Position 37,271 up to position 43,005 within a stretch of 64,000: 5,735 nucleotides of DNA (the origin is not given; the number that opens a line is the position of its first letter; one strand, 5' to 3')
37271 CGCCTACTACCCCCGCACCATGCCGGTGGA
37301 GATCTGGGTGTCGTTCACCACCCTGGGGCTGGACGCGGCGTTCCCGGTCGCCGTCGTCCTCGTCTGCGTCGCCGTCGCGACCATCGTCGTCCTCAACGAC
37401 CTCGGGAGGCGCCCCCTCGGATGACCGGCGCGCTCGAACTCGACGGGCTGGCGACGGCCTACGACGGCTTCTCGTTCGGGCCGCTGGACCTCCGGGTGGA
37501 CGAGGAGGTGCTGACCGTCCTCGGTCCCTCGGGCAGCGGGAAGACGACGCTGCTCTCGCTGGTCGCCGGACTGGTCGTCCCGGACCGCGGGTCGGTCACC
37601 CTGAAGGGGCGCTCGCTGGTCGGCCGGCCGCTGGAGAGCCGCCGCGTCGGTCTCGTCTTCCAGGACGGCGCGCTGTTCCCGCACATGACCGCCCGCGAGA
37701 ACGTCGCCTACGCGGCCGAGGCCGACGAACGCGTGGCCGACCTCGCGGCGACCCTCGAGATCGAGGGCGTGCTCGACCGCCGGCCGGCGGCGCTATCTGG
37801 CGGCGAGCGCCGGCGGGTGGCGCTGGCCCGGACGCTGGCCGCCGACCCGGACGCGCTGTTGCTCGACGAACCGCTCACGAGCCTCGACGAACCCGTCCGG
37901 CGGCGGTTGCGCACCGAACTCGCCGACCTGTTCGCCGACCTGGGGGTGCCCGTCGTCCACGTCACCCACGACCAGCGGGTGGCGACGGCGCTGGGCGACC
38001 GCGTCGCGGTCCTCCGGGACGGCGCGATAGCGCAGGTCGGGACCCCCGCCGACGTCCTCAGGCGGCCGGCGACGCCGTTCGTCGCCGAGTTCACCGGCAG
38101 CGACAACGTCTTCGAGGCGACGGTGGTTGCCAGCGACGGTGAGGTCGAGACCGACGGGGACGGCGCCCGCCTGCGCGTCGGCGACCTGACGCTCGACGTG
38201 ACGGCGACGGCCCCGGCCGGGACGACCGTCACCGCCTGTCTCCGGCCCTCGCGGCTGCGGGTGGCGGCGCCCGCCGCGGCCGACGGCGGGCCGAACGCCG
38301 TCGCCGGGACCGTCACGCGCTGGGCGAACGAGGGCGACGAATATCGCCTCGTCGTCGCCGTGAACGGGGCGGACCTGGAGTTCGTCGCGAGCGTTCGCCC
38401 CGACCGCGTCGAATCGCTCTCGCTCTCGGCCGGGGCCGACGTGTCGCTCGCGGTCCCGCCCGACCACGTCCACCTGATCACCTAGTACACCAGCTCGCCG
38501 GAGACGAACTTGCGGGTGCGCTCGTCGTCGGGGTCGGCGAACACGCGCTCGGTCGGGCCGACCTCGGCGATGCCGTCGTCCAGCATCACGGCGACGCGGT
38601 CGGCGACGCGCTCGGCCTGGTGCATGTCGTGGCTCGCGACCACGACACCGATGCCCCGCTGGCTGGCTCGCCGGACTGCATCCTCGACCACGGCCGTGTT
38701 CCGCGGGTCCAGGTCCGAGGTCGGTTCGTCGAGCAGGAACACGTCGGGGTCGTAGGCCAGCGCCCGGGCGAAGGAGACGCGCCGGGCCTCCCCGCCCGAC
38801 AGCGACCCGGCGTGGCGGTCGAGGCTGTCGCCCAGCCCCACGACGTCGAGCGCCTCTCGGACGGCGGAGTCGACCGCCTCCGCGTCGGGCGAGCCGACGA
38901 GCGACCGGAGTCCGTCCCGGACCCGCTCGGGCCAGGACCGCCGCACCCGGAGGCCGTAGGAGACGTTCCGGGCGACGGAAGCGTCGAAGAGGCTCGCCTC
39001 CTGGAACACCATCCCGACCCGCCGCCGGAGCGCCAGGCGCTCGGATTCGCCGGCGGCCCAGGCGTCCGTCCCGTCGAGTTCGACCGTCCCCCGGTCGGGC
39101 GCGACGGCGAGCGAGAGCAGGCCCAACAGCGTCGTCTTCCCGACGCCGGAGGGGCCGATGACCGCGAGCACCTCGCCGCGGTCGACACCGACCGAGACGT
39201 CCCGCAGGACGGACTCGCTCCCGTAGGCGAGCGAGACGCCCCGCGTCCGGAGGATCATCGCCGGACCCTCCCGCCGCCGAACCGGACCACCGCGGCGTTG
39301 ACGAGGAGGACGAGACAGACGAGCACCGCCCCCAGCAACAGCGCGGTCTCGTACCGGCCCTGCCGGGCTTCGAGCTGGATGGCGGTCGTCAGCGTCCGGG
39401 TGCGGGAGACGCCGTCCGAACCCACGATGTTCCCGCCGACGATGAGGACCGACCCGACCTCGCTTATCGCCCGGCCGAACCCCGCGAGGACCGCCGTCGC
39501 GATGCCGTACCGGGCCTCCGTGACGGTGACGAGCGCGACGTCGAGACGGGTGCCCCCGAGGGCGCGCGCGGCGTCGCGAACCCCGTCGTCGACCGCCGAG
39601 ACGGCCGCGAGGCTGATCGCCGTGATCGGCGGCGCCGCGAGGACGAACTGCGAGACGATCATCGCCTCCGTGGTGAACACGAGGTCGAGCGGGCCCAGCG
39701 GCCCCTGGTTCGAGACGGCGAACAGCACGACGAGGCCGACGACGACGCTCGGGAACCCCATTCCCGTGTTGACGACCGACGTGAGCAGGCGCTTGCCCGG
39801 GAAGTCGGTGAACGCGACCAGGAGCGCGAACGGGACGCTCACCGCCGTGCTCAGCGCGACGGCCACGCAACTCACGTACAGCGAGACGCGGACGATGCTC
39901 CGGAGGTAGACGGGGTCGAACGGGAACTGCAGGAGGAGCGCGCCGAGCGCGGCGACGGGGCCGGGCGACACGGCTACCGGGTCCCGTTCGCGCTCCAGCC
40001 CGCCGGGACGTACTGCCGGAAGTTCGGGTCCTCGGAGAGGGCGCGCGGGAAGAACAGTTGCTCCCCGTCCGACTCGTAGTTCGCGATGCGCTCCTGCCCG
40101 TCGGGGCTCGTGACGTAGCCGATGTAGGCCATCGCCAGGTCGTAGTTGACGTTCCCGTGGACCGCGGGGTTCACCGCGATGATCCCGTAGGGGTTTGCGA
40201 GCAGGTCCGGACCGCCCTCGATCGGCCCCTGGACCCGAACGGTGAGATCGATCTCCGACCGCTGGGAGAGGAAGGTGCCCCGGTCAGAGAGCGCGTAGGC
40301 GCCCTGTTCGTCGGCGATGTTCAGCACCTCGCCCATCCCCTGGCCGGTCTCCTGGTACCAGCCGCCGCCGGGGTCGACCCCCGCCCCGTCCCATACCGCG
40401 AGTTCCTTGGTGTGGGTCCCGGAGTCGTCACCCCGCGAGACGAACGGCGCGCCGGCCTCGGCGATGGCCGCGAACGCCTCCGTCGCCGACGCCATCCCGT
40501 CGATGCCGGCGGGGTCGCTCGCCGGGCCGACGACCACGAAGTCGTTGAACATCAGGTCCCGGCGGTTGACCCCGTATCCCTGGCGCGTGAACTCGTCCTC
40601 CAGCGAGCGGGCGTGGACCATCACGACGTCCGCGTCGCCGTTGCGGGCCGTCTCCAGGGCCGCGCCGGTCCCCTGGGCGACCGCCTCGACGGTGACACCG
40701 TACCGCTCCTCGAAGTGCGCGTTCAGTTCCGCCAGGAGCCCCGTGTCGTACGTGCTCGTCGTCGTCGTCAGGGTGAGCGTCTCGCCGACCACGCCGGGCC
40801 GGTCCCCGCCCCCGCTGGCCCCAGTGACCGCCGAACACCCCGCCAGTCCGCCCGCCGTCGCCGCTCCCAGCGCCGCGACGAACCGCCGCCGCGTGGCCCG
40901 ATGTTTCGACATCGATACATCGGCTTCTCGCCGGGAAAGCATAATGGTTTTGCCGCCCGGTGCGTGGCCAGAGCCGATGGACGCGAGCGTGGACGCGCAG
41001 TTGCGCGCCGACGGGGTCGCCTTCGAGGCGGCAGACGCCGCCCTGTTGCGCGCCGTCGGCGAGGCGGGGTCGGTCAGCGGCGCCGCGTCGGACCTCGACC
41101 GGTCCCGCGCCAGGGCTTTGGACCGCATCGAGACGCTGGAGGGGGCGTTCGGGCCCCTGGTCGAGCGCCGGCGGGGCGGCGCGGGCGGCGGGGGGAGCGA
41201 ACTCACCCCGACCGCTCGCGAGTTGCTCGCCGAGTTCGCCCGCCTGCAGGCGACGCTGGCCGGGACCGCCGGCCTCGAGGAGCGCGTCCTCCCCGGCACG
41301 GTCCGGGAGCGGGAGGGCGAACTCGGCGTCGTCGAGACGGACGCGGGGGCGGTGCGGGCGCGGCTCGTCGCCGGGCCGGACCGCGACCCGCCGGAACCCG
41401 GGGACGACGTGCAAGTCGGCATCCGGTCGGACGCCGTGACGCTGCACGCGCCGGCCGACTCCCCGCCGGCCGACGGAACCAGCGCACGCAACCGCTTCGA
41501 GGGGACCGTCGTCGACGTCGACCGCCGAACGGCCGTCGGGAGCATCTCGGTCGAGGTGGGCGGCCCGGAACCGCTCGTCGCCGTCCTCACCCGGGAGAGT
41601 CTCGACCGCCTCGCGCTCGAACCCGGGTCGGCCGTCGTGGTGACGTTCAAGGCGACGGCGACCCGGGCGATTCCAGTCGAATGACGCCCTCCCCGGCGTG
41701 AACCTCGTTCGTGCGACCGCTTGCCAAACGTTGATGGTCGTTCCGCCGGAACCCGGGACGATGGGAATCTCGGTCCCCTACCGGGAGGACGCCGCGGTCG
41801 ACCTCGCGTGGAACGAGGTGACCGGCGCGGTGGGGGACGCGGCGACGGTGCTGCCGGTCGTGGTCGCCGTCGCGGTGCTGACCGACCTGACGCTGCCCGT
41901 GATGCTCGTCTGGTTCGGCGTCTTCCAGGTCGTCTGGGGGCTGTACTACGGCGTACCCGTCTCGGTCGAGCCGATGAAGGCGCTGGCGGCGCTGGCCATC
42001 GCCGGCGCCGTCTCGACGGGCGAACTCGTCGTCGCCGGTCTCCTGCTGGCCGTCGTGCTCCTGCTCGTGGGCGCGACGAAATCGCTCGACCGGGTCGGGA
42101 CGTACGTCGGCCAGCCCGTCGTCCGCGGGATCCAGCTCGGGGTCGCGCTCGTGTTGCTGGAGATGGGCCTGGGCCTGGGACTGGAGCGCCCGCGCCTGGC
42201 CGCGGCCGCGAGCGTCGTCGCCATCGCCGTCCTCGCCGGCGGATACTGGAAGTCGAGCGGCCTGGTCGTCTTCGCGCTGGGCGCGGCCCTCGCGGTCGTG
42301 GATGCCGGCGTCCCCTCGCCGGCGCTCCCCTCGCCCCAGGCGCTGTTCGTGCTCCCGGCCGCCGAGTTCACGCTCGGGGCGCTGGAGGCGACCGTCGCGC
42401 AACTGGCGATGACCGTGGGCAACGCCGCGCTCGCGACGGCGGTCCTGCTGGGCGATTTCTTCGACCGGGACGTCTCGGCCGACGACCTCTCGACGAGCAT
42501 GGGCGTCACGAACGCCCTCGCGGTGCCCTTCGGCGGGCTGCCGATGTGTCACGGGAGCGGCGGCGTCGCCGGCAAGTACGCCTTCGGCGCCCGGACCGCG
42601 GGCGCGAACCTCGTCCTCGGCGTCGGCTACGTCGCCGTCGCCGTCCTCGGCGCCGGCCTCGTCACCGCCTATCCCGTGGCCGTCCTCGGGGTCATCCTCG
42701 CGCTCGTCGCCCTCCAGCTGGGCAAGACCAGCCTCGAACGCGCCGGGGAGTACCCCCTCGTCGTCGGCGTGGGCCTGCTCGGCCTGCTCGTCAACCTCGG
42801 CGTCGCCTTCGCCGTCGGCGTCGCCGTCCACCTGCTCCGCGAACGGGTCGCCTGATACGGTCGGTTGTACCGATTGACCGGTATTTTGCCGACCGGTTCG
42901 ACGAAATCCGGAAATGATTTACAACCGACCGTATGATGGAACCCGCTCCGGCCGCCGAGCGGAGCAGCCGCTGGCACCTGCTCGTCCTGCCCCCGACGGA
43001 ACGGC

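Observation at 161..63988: Three related families of 74-108 bp hairpin MITE-like elements with 3-bp TCA/TGA target-site duplications, at very high density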

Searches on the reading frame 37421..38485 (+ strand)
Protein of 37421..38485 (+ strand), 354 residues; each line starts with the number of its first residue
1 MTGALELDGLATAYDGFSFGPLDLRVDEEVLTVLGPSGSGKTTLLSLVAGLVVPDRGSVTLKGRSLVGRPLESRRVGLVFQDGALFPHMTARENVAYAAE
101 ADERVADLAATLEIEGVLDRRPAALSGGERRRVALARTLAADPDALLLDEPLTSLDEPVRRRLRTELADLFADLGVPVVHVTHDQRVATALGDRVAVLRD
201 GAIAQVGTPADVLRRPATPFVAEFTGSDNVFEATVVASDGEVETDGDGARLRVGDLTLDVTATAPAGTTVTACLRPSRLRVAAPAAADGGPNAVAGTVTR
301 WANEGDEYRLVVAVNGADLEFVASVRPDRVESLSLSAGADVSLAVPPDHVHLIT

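Call 99: search_protein_families(library=pfam, proteins=[window:37421-38485:+], max_evalue=0.000001)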
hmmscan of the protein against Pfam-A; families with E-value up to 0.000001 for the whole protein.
window:37421-38485:+ (354 aa): 2 families
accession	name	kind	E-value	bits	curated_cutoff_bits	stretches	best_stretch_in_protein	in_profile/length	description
PF00005.33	ABC_tran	-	1.4e-31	110.4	25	1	28-152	11-136/137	ABC transporter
PF08402.16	TOBE_2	-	3.7e-10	40.2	21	1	273-352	2-75/76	TOBE domain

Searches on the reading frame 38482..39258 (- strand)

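Call 99: search_protein_families(library=pfam, proteins=[window:38482-39258:-], max_evalue=0.000001)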
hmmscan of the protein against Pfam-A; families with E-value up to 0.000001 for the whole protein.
window:38482-39258:- (258 aa): 2 families
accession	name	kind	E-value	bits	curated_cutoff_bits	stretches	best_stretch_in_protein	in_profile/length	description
PF00005.33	ABC_tran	-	3.9e-31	108.9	25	1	18-181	1-137/137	ABC transporter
PF13304.12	AAA_21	-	1.1e-09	39.2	27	0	162-212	247-300/304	AAA domain, putative AbiEii toxin, Type IV TA system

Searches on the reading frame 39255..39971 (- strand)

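Call 99: search_protein_families(library=pfam, proteins=[window:39255-39971:-], max_evalue=0.000001)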
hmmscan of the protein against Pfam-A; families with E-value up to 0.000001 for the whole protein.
window:39255-39971:- (238 aa): 1 family
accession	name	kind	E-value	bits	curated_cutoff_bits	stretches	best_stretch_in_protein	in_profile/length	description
PF00528.27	BPD_transp_1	-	1.6e-11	44.7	26.4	1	46-228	2-175/184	Binding-protein-dependent transport system inner membrane component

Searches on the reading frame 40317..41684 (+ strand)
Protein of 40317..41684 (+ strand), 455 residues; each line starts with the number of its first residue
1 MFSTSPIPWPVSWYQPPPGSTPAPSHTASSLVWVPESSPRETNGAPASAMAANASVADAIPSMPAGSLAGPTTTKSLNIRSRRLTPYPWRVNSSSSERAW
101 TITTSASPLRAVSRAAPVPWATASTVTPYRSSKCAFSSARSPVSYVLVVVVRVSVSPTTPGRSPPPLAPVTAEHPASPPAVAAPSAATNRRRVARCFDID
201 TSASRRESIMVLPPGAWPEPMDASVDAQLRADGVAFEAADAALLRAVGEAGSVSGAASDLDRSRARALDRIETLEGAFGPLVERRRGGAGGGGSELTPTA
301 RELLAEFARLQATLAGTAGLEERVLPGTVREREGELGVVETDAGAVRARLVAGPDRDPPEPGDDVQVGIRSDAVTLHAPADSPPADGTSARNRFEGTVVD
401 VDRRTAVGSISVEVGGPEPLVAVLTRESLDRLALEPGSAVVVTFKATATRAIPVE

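Call 96: search_protein_families(library=pfam, proteins=[window:40317-41684:+], max_evalue=0.001)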
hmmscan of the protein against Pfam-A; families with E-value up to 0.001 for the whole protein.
window:40317-41684:+ (455 aa): 3 families
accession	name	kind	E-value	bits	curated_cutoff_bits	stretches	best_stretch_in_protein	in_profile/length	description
PF03459.23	TOBE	-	2e-13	50.8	22.3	1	388-448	1-61/64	TOBE domain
PF08402.16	TOBE_2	-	5.9e-07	30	21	1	367-451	1-75/76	TOBE domain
PF00126.33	HTH_1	-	7.5e-05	23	26.6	1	242-300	5-59/60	Bacterial regulatory helix-turn-helix protein, lysR family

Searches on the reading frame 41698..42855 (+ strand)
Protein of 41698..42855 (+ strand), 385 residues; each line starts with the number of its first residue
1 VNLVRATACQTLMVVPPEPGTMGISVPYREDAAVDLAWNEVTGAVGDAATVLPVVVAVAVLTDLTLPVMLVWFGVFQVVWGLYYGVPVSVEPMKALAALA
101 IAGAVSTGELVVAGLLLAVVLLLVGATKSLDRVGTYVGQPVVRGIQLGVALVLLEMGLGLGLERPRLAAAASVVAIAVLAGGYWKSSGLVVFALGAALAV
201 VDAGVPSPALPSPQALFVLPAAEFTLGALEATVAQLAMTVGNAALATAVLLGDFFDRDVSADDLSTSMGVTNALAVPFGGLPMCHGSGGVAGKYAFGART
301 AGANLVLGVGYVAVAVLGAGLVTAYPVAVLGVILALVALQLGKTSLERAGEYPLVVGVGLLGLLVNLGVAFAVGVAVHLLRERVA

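Call 12: search_protein_families(library=ncbifam, proteins=[window:41698-42855:+], max_evalue=0.00001)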
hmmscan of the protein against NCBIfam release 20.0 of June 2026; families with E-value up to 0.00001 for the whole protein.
window:41698-42855:+ (385 aa): 0 families

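Call 96: search_protein_families(library=pfam, proteins=[window:41698-42855:+], max_evalue=0.001)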
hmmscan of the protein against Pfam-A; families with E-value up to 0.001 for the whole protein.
window:41698-42855:+ (385 aa): 2 families
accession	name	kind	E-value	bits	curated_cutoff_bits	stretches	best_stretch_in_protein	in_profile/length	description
PF16983.11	MFS_MOT1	-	5.1e-44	149.6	30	2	228-341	2-111/111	Molybdate transporter of MFS superfamily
PF00916.26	Sulfate_transp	-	1.4e-05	24.4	23.2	1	227-341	239-357/380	Sulfate permease family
